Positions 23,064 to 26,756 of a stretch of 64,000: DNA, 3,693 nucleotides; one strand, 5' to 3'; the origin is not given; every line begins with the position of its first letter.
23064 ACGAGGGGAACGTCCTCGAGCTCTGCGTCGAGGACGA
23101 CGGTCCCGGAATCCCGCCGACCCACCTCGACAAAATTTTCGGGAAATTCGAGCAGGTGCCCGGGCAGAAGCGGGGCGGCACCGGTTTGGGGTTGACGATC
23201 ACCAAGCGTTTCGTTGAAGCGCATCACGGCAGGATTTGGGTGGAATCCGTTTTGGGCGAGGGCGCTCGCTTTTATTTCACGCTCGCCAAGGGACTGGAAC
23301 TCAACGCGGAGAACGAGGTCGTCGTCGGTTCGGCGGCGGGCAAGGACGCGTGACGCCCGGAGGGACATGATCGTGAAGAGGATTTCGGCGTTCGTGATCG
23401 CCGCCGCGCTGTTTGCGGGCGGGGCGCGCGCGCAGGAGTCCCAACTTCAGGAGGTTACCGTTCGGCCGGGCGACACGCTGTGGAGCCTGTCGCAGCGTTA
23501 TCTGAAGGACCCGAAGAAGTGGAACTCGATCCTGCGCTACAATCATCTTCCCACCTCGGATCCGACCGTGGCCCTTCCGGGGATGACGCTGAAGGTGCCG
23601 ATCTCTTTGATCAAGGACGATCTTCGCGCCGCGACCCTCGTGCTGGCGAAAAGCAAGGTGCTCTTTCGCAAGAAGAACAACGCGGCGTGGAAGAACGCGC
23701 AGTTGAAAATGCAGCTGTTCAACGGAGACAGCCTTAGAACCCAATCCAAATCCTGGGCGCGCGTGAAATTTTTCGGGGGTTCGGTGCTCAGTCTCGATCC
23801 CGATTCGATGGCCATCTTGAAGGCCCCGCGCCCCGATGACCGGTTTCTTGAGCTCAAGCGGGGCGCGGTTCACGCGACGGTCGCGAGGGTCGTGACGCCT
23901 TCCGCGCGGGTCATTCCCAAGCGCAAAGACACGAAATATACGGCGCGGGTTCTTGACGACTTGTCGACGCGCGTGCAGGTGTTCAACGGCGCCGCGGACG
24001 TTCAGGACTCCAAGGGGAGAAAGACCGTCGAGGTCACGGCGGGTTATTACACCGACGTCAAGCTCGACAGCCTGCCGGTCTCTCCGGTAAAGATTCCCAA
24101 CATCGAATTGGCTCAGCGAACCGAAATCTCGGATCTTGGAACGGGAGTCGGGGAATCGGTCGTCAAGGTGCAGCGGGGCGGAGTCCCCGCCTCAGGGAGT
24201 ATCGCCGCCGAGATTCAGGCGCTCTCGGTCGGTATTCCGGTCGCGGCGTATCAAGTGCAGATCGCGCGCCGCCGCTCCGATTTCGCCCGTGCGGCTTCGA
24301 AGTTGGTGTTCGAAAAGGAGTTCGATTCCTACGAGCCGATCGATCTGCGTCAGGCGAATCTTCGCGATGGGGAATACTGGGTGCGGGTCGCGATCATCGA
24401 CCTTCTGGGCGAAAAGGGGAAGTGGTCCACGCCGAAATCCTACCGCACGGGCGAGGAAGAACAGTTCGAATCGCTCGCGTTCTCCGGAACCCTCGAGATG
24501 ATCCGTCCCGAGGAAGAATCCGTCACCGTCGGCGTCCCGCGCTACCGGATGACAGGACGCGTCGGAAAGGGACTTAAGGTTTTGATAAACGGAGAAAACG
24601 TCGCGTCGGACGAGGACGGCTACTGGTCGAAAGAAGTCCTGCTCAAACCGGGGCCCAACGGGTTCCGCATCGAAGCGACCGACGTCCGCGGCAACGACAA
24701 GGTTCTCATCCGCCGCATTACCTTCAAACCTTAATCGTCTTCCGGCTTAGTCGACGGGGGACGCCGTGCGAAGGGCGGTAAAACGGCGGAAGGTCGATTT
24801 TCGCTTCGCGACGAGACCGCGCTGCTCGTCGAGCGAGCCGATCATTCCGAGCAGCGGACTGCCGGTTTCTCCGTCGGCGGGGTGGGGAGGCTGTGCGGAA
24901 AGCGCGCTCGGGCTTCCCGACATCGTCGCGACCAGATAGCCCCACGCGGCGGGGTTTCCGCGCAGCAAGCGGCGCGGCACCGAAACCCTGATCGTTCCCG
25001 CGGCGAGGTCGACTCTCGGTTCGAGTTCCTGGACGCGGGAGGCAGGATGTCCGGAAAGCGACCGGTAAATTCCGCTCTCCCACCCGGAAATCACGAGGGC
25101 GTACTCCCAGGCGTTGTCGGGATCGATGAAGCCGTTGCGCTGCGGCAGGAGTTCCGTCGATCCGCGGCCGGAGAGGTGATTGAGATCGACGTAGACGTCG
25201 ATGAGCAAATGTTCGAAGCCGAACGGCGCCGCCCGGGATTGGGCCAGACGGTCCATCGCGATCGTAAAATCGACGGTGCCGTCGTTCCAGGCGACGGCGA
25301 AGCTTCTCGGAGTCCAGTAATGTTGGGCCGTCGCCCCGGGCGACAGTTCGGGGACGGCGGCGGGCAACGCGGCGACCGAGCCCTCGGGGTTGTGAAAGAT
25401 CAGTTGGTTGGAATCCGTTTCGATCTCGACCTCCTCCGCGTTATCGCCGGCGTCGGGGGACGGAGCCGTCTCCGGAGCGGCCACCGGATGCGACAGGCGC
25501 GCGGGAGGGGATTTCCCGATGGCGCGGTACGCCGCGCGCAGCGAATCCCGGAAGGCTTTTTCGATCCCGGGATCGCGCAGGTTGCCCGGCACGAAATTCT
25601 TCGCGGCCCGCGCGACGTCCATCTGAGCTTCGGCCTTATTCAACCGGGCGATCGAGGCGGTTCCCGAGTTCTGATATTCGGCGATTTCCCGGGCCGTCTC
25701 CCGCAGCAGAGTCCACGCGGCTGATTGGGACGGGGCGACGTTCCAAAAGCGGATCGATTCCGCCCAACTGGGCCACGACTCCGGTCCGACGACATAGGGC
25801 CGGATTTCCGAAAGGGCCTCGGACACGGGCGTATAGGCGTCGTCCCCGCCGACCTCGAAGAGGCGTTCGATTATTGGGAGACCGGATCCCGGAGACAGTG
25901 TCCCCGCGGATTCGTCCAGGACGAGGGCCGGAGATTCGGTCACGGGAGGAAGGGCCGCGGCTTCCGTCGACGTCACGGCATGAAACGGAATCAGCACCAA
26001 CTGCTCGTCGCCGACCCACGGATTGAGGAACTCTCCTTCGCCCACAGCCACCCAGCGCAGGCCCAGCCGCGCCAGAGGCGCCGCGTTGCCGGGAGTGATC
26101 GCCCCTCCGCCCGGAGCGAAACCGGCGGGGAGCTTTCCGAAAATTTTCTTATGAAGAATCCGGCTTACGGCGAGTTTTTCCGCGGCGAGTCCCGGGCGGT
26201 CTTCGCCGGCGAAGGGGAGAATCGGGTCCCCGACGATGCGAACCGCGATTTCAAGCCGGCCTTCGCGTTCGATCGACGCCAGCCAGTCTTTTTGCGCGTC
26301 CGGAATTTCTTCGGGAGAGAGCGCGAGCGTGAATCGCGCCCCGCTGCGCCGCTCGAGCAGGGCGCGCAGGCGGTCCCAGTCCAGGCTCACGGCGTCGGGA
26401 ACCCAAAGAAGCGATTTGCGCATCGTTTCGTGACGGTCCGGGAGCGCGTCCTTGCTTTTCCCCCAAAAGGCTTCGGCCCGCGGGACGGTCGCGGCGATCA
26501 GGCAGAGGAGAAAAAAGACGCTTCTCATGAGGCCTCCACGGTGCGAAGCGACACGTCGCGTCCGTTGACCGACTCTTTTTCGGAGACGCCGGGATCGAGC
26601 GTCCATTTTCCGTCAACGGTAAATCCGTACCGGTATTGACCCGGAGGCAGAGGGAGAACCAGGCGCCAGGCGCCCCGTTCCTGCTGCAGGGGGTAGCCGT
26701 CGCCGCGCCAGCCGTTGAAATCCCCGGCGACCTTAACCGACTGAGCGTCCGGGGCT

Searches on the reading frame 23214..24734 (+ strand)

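Call 60: search_protein_families(library=pfam, proteins=[window:23214-24734:+], max_evalue=0.01)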
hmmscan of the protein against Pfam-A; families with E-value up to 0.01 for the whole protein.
window:23214-24734:+ (506 aa): 3 families
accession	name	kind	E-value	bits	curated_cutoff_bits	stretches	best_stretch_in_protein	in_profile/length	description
PF01476.26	LysM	-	7.3e-08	32.7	20.9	1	82-129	2-43/43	LysM domain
PF04773.18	FecR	-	1.6e-06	28.9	24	1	172-260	1-95/97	FecR protein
PF09136.16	Glucodextran_B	-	4.7e-06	26.9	27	1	436-503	11-80/83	Glucodextranase, domain B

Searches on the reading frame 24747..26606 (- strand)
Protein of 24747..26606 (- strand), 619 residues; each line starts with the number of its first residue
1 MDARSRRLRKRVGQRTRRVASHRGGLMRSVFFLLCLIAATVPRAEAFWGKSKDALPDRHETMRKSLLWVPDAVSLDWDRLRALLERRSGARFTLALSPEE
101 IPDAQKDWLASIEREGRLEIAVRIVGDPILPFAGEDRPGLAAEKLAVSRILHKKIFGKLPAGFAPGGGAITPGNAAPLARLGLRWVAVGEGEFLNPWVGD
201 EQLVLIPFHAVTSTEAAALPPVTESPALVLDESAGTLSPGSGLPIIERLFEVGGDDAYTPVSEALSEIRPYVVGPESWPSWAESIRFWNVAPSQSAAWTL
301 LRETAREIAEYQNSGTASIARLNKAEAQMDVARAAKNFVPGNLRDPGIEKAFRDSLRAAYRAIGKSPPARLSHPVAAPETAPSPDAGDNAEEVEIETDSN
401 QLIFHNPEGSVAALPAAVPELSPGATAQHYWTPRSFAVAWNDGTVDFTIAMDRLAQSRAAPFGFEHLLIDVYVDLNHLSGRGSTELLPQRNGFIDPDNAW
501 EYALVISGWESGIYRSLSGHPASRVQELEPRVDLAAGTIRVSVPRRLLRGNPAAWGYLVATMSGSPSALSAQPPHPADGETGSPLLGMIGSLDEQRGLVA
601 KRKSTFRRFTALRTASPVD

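Call 60: search_protein_families(library=pfam, proteins=[window:24747-26606:-], max_evalue=0.01)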
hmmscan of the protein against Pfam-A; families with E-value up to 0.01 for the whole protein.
window:24747-26606:- (619 aa): 1 family
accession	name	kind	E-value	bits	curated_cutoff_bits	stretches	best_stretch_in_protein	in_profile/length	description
PF09985.14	Glucodextran_C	-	4.9e-16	59.4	22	1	434-563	33-163/228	C-terminal binding-module, SLH-like, of glucodextranase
